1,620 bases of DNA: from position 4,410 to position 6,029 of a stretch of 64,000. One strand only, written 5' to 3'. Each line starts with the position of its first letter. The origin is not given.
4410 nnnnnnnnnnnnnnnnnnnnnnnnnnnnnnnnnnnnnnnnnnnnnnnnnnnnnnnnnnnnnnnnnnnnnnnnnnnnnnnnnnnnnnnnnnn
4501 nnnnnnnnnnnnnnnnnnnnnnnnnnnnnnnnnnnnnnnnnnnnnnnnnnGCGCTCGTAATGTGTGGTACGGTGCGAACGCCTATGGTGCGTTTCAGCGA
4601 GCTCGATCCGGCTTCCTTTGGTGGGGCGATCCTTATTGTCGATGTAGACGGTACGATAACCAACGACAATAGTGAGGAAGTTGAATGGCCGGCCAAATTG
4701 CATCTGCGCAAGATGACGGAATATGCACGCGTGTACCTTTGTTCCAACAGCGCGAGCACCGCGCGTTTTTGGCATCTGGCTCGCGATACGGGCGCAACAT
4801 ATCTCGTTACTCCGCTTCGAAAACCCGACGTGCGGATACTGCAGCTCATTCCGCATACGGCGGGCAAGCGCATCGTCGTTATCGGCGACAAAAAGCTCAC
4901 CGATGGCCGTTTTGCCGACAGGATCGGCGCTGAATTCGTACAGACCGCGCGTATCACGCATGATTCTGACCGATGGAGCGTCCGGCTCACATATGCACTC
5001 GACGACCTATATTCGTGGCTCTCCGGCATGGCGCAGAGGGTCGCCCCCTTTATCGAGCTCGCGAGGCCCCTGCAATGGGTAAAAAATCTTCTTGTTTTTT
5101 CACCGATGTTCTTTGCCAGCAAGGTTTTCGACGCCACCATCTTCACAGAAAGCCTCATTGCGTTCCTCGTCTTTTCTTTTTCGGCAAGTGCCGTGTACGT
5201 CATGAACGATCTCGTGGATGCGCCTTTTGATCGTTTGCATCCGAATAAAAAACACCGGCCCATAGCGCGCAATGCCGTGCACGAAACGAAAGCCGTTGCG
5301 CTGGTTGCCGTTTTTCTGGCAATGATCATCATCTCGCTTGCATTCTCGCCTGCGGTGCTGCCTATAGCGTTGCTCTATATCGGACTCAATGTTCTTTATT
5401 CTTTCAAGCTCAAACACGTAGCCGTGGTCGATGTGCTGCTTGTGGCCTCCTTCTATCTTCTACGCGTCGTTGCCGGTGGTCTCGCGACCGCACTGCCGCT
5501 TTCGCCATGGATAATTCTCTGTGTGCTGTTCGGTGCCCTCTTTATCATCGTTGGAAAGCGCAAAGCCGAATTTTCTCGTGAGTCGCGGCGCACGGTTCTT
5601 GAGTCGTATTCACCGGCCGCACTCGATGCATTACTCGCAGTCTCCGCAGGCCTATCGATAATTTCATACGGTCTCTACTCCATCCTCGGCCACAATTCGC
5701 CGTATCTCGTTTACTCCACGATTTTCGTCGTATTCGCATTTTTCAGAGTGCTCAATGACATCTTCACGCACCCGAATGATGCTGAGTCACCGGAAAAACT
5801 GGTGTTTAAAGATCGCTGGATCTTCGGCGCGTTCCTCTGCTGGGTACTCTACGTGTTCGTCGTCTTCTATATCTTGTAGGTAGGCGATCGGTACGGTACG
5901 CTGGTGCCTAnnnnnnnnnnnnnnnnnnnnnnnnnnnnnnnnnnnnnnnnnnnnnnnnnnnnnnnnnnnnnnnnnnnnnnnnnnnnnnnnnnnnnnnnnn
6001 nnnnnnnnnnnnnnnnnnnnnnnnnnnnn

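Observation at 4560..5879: HAD phosphatase fused to a DPPR-synthase-like UbiA transferase: a one-polypeptide route to a polyprenyl-phospho-pentofuranose donor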

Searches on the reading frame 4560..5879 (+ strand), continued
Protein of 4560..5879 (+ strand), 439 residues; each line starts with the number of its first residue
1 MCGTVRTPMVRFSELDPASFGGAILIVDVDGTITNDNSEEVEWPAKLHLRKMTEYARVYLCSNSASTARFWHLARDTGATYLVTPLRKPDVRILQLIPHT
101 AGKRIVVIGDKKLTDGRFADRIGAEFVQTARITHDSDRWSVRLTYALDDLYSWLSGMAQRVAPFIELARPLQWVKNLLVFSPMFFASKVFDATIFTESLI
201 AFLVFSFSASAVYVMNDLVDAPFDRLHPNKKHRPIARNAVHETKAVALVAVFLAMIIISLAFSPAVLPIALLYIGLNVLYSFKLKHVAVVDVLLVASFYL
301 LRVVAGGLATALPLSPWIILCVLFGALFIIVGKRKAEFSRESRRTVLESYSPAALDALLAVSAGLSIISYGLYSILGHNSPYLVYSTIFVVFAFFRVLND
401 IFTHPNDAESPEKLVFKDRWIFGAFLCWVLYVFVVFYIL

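Call 50: predict_structure(alignment_id=A1)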
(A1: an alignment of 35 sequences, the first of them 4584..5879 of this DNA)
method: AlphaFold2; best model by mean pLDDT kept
length: 431 residues; sequences in the alignment: 35
mean_pLDDT: 92.3   pTM: 0.78
mean pLDDT of the five models: 92.3, 91.7, 91.5, 89.5, 88.7
residues with pLDDT >= 90: 322; 70-90: 106; 50-70: 3; < 50: 0
segments of 3 or more residues with pLDDT < 50: none
pLDDT, mean of each block of 10 residues (from residue 1): 92 96 87 89 97 88 92 92 94 95 94 95 88 88 86 92 93 94 97 98 95 90 92 96 98 97 95 85 92 97 93 95 90 81 91 97 92 95 96 82 81 96 95 90
secondary structure, 60 per line:
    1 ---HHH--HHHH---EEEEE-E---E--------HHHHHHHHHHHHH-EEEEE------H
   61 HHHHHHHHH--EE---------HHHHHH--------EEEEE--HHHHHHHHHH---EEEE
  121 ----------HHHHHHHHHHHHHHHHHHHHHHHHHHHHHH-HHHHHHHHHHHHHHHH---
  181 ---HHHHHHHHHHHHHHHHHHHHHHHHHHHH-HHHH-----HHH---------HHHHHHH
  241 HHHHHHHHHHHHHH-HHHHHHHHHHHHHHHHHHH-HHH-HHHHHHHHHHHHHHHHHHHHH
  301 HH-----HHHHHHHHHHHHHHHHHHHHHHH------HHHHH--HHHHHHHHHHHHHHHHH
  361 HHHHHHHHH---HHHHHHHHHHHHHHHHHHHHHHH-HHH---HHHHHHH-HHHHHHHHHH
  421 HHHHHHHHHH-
elements in order: H9-12 E16-20 H35-47 E49-53 H60-69 H83-88 E97-101 H104-113 E117-120 H131-160 H162-177 H184-211 H213-216 H234-254 H256-274 H280-302 H308-330 H337-341 H344-369 H373-395 H403-409 H411-430
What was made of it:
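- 4584..4973 (+): Capless HAD-IIIA (YqeG/PGP-phosphatase-like) phosphatase domain, residues 1-130. Motif I D20-V-D22-G-T24 lies at 4641..4655. Motif II is S54-N55, motif III is K80. Motif IV G101-D-K-x-x-T-D107 lies at 4884..4904. The AF2 model shows alternating strands and helices with no cap insertion after motif I (call 50).
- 4974..5063 (+): Long linker helix (residues 131-160) joining the phosphatase to the first transmembrane helix. AF2 secondary structure, helix 131-160, pLDDT 86-92 (call 50)
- On DPPR/PPPR synthase clade of the UbiA superfamily: AF2 pLDDT 92.3 with 9 TM helices (call 50).
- On HAD superfamily phosphatase: The AF2 model shows alternating strands and helices, with only about 10 residues between motif I and the next helix (call 50).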

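Call 52: get_annotated_region(hit=H25, flank=6000)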
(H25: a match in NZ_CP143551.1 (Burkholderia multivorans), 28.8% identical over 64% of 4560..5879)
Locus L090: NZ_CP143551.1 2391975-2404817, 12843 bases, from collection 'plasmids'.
description: Burkholderia multivorans strain 2023CK-01339 plasmid unnamed1, complete sequence
organism: Burkholderia multivorans (NCBI taxid 87883)
taxonomy: Bacteria; Pseudomonadota; Betaproteobacteria; Burkholderiales; Burkholderiaceae; Burkholderia; Burkholderia multivorans
host: -; source: Homo sapiens,bronchoalveolar lavage; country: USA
typing (MOB-suite, as given by PLSDB): non-mobilizable
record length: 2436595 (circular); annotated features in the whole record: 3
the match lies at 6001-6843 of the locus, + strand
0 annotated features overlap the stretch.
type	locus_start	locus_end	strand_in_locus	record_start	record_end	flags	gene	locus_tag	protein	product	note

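Call 53: get_annotated_region(hit=H22, flank=6000)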
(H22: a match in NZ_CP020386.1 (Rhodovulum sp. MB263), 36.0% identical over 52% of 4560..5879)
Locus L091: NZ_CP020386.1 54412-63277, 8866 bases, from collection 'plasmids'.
description: Rhodovulum sp. MB263 plasmid pRSMBB, complete sequence
organism: Rhodovulum sp. MB263 (NCBI taxid 308754)
taxonomy: Bacteria; Pseudomonadota; Alphaproteobacteria; Rhodobacterales; Paracoccaceae; Rhodovulum; Rhodovulum sp. MB263
host: -; source: cell culture,mud flat; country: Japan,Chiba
typing (MOB-suite, as given by PLSDB): non-mobilizable; replicon rep_cluster_252
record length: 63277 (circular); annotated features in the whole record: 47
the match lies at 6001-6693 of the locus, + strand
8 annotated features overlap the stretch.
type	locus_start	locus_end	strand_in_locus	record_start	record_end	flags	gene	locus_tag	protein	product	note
CDS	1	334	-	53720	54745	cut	-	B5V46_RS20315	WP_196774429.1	acyltransferase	-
CDS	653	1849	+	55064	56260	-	epsE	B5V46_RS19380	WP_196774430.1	exopolysaccharide biosynthesis GT4 family glycosyltransferase EpsE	-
CDS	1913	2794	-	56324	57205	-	rfbA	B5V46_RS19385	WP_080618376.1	glucose-1-phosphate thymidylyltransferase RfbA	GO:0019305 - dTDP-rhamnose biosynthetic process [Evidence IEA]; GO:0009243 - O antigen biosynthetic process [Evidence ...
CDS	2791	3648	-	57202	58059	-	rfbD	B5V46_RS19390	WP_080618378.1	dTDP-4-dehydrorhamnose reductase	GO:0019305 - dTDP-rhamnose biosynthetic process [Evidence IEA]; GO:0009243 - O antigen biosynthetic process [Evidence ...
CDS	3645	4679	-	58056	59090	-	rfbB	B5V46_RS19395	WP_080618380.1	dTDP-glucose 4,6-dehydratase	GO:0019305 - dTDP-rhamnose biosynthetic process [Evidence IEA]; GO:0009243 - O antigen biosynthetic process [Evidence ...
CDS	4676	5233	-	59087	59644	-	rfbC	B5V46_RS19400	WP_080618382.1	dTDP-4-dehydrorhamnose 3,5-epimerase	GO:0019305 - dTDP-rhamnose biosynthetic process [Evidence IEA]; GO:0009243 - O antigen biosynthetic process [Evidence ...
CDS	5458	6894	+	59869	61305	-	-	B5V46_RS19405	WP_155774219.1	UbiA family prenyltransferase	-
CDS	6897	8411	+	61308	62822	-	-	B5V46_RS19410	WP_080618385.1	glycosyltransferase family 39 protein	-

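Call 54: get_annotated_region(hit=H24, flank=6000)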
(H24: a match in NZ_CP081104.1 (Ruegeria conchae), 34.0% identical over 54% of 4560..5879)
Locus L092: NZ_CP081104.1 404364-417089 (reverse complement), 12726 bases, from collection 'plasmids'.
description: Ruegeria conchae strain M340 plasmid unnamed1, complete sequence
organism: Ruegeria conchae (NCBI taxid 981384)
taxonomy: Bacteria; Pseudomonadota; Alphaproteobacteria; Rhodobacterales; Roseobacteraceae; Ruegeria; Ruegeria conchae
host: -; source: -; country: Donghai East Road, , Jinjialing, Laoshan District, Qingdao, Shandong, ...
typing (MOB-suite, as given by PLSDB): non-mobilizable
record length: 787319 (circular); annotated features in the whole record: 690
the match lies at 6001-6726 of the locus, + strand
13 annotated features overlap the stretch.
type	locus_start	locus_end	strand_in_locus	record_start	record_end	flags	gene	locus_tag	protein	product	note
CDS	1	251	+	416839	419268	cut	-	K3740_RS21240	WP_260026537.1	tetratricopeptide repeat protein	-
CDS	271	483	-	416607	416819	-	-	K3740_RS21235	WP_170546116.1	hypothetical protein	-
CDS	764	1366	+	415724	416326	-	-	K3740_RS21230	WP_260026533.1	polysaccharide biosynthesis/export family protein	-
CDS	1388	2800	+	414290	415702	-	-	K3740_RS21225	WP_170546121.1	hypothetical protein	-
CDS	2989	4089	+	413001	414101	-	-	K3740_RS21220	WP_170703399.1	hypothetical protein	-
CDS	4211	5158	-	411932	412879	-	-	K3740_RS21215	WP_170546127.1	hypothetical protein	-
CDS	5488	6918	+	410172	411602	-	-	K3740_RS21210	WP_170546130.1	UbiA family prenyltransferase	-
CDS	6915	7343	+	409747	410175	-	-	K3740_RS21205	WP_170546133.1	GtrA family protein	-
CDS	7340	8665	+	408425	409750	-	-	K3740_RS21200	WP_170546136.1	FAD-binding oxidoreductase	-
CDS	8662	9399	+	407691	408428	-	-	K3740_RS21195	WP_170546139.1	SDR family oxidoreductase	-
CDS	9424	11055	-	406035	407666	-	-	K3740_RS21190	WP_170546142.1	hypothetical protein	-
CDS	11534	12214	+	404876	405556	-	-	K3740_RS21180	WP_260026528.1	IS6 family transposase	-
CDS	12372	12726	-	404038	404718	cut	-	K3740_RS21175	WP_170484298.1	IS6 family transposase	-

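Call 57: fold_search(model_id=the predicted structure, library=pdb)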
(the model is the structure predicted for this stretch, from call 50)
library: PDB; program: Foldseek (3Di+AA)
matches with E <= 10: 478; with E <= 0.001: 15
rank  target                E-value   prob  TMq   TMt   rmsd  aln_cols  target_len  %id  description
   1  8j8j_A                2.9e-13  1.00  0.58  0.84   3.1       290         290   33  Membrane bound PRTase, C3 symmetry, donor bound (released 2024-02-07)
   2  8j8k_A                1.2e-11  1.00  0.56  0.83   3.2       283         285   31  Membrane bound PRTase, C3 symmetry, acceptor bound (released 2024-02-07)
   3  6m31_A                2.0e-06  1.00  0.47  0.68   4.9       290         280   19  Structural and Functional Insights into an Archaeal Lipid Synthase (released 2021-02-03)
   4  4tq4_B                2.7e-06  1.00  0.50  0.71   4.9       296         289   17  Structure of a UbiA homolog from Archaeoglobus fulgidus bound to DMAPP and Mg2+ (released 2014-07-16)
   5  7bpu_A                2.7e-06  1.00  0.47  0.68   4.6       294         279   18  Structural and mechanistic insights into the biosynthesis of Digeranylgeranylglyceryl phosphate synthase in membranes (released 2021-04-14)
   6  4tq4_C                4.6e-06  1.00  0.50  0.71   4.7       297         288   18  Structure of a UbiA homolog from Archaeoglobus fulgidus bound to DMAPP and Mg2+ (released 2014-07-16)
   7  4tq3_A                4.8e-06  1.00  0.50  0.72   4.7       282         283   18  Structure of a UbiA homolog from Archaeoglobus fulgidus bound to GPP and Mg2+ (released 2014-07-16)
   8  4tq4_A                6.2e-06  1.00  0.50  0.72   4.7       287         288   18  Structure of a UbiA homolog from Archaeoglobus fulgidus bound to DMAPP and Mg2+ (released 2014-07-16)
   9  4tq4_D                9.4e-06  1.00  0.52  0.73   4.4       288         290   17  Structure of a UbiA homolog from Archaeoglobus fulgidus bound to DMAPP and Mg2+ (released 2014-07-16)
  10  4tq3_B                1.2e-05  1.00  0.50  0.73   5.0       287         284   18  Structure of a UbiA homolog from Archaeoglobus fulgidus bound to GPP and Mg2+ (released 2014-07-16)
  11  4tq6_B                7.6e-05  1.00  0.48  0.73   4.8       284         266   18  Structure of a UbiA homolog from Archaeoglobus fulgidus bound to Cd2+ (released 2014-07-16)
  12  4tq5                  7.9e-05  1.00  0.49  0.72   4.8       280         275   17  Structure of a UbiA homolog from Archaeoglobus fulgidus (released 2014-07-16)
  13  4tq6_A                1.4e-04  1.00  0.48  0.73   4.9       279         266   15  Structure of a UbiA homolog from Archaeoglobus fulgidus bound to Cd2+ (released 2014-07-16)
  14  4od4_A                2.2e-04  1.00  0.44  0.65   5.5       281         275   16  Apo structure of a UbiA homolog from Aeropyrum pernix K1 (released 2014-03-19)
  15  4od5_A                3.9e-04  1.00  0.46  0.68   4.6       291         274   14  Substrate-bound structure of a UbiA homolog from Aeropyrum pernix K1 (released 2014-03-19)
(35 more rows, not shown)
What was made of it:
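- On DPPR/PPPR synthase clade of the UbiA superfamily: Foldseek 8j8j TM 0.84, against about 0.7 for other UbiA structures (call 57).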

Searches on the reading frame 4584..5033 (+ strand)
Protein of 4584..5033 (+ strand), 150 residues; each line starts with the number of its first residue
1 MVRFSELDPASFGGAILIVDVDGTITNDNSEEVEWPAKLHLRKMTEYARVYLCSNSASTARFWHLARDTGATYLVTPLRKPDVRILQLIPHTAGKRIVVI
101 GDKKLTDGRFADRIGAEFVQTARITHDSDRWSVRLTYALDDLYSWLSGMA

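Call 61: search_solved_structures(query=A2, max_evalue=0.01, show_alignments=1)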
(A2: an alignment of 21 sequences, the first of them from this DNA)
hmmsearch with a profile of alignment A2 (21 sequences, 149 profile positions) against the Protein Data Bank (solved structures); distinct sequences matched with E-value up to 0.01: 3.
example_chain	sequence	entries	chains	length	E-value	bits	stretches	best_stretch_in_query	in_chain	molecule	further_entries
7xhz_A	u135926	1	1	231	0.0021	21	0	16-72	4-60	Phosphatase, SAV2152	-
2c4n_A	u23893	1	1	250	0.0082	19.1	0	15-142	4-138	PROTEIN NAGD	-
2pq0_A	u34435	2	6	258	0.009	19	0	15-74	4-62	Hypothetical conserved protein GK1056 | Hypothetical conserved protein, GK1056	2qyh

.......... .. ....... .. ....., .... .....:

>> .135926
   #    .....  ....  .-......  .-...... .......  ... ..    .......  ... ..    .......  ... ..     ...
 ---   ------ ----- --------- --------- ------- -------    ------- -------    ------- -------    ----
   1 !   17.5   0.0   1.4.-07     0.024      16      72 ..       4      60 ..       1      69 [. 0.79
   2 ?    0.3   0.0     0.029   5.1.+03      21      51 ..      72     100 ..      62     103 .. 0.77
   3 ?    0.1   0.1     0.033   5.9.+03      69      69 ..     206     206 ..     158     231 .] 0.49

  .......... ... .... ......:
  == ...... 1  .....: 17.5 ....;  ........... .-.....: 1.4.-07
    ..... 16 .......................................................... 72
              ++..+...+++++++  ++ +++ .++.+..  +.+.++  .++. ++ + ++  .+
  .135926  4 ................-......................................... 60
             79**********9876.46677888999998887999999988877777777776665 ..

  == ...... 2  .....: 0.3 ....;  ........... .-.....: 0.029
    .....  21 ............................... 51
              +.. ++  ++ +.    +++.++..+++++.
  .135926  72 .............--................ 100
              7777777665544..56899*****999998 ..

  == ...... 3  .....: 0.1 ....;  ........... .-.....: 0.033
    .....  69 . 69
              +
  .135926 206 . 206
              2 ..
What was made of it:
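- The profile search against PDB gives only weak generic HAD hits (call 61).
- Tried and rejected: The HAD domain could be compared with PDB only by sequence profile, which gave weak generic HAD hits (call 61).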

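Call 62: search_protein_families(library=ncbifam, alignment_id=A2, max_evalue=0.01)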
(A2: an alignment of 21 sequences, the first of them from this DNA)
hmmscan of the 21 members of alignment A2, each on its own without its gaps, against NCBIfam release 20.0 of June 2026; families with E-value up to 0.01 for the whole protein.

A. member 1, seq(150 aa): 3 families
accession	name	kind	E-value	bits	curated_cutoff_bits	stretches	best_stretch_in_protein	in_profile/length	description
TIGR01668.1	YqeG_hyp_ppase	hypoth_equivalog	5.7e-11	42.2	89.1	1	17-136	28-150/170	YqeG family HAD IIIA-type phosphatase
TIGR01662.1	HAD-SF-IIIA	subfamily_domain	7.4e-08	32.6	44.6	1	16-123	2-140/141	HAD-IIIA family hydrolase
TIGR01549.1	HAD-SF-IA-v1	subfamily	0.00075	19.9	23.3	0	77-115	110-149/149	HAD-IA family hydrolase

B. families by the number of members that match (of 21 scanned): 24 families
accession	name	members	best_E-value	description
TIGR01668.1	YqeG_hyp_ppase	21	5e-15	YqeG family HAD IIIA-type phosphatase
TIGR01662.1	HAD-SF-IIIA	21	5.3e-12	HAD-IIIA family hydrolase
TIGR01460.1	HAD-SF-IIA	15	2.4e-07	HAD-IIA family hydrolase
TIGR01484.1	HAD-SF-IIB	12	2.3e-06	HAD-IIB family hydrolase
TIGR01549.1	HAD-SF-IA-v1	11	2.5e-05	HAD-IA family hydrolase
TIGR01656.1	Histidinol-ppas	8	3.4e-05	histidinol-phosphate phosphatase domain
TIGR00099.1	Cof-subfamily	6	4.6e-05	Cof-type HAD-IIB family hydrolase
TIGR01509.1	HAD-SF-IA-v3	6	0.00013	HAD-IA family hydrolase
NF002245.0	PRK01158.1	5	0.0054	phosphoglycolate phosphatase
TIGR01487.1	Pglycolate_arch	3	0.00043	phosphoglycolate phosphatase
NF045966.1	YcsE_rel_Pase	2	5.6e-05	YcsE-related riboflavin metabolism phosphatase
TIGR02461.1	osmo_MPG_phos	2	0.0012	mannosyl-3-phosphoglycerate phosphatase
TIGR01452.1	PGP_euk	1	1.7e-06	phosphoglycolate/pyridoxal phosphate family phosphatase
TIGR02253.1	CTE7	1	2.9e-05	TIGR02253 family HAD-type hydrolase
NF053752.1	TK1734_fam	1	9.4e-05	2-phosphoglycolate phosphatase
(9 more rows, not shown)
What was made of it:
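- All 21 fused or free copies hit YqeG/HAD-IIIA models (call 62).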
